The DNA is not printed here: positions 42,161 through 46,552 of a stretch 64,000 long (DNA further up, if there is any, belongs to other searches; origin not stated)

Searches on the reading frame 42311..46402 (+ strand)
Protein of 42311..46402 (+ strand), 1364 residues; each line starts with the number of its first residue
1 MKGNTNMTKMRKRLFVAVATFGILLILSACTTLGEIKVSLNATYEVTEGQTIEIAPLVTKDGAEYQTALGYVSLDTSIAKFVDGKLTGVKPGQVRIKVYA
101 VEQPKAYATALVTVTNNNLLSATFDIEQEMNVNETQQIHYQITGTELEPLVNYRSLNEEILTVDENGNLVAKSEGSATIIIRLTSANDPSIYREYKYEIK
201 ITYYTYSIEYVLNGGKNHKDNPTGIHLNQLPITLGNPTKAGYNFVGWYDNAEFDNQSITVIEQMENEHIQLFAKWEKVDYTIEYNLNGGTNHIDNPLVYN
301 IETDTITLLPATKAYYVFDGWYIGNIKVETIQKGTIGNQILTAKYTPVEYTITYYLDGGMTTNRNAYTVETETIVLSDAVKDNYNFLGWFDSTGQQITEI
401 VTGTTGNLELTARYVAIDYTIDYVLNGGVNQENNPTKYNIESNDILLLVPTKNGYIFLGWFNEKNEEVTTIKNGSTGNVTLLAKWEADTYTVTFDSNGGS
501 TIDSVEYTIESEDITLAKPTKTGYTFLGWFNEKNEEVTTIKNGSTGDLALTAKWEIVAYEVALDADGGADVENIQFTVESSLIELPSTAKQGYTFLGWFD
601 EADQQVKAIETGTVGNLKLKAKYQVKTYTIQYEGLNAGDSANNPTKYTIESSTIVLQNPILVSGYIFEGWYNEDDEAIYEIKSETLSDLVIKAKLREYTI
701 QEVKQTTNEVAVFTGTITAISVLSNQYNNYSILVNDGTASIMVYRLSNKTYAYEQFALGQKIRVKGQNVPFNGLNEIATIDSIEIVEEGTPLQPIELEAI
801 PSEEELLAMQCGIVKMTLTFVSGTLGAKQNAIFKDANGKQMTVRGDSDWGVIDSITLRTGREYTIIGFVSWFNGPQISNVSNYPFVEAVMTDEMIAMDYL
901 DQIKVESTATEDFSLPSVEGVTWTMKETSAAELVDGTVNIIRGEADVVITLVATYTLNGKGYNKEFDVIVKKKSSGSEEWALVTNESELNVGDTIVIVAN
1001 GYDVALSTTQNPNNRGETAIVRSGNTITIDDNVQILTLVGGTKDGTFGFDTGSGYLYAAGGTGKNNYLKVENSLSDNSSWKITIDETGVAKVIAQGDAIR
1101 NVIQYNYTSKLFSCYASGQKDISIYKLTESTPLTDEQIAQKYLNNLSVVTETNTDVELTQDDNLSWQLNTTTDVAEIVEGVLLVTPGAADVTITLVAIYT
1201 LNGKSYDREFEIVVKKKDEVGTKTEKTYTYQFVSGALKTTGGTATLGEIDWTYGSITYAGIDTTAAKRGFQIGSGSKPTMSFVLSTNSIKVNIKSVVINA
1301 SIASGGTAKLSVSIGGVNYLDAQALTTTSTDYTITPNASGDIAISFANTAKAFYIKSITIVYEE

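Call 37: find_encoding_contigs(protein=window:42311-46402:+, flank=10000, max_places=1)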
Protein window:42311-46402:+ (1364 aa): no gene with exactly this product is on record in the collection.
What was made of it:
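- Tried and rejected: A look-up of the 1364-aa Flg_new protein for context returned nothing on record (call 37).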

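Call 61: search_protein_families(library=pfam, proteins=[window:42311-46402:+], max_evalue=0.00001)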
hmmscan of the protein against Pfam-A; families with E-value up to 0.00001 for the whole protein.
window:42311-46402:+ (1364 aa): 3 families
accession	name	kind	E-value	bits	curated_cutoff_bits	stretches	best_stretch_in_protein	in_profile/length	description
PF09479.16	Flg_new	-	8.6e-69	228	27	6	490-553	1-65/65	Listeria-Bacteroides repeat domain (List_Bact_rpt)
PF18998.6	Flg_new_2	-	1.3e-08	35.1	23.6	0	559-623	1-69/73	Divergent InlB B-repeat domain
PF20578.4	aBig_2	-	7.8e-06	26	27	0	912-973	24-89/89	Atrophied bacterial Ig domain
